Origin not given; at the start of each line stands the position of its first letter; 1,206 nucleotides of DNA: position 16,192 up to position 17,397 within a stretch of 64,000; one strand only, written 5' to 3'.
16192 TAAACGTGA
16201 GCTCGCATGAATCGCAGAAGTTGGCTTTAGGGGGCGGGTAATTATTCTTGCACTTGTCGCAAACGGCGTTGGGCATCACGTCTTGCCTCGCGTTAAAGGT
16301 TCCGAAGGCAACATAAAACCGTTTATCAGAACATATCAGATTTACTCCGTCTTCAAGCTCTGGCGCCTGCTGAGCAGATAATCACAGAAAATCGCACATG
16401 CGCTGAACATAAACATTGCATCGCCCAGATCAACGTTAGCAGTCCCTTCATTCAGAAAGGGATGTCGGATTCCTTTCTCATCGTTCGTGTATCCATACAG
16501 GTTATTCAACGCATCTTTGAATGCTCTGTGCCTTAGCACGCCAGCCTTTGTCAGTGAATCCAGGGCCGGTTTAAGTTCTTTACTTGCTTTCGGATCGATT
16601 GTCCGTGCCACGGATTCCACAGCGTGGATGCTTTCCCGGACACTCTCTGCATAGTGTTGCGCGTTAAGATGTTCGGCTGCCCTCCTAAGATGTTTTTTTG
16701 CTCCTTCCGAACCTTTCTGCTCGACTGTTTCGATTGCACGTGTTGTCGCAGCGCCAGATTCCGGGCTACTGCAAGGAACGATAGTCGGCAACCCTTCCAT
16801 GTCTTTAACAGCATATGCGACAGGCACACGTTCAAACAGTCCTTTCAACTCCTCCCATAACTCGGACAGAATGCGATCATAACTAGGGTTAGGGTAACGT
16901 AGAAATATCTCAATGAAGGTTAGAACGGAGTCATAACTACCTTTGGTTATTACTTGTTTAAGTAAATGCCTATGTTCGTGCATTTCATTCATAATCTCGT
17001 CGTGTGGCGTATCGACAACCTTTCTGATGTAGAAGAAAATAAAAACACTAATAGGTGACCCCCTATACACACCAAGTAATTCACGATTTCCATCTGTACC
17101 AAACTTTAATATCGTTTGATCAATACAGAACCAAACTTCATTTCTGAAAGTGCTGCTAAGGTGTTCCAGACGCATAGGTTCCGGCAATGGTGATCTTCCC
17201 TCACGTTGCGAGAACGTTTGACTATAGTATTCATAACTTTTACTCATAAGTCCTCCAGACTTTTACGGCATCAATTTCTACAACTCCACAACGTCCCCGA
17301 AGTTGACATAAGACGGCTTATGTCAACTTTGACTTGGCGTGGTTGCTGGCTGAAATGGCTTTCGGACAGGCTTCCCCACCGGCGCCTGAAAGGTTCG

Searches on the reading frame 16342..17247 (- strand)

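Call 93: search_protein_families(library=pfam, proteins=[window:16342-17247:-], max_evalue=0.001)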
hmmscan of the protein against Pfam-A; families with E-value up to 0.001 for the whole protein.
window:16342-17247:- (301 aa): 1 family
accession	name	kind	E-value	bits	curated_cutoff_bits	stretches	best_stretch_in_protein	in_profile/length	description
PF18863.6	AbiJ_NTD4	-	2.6e-09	38.1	34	1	11-149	2-131/152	AbiJ N-terminal domain 4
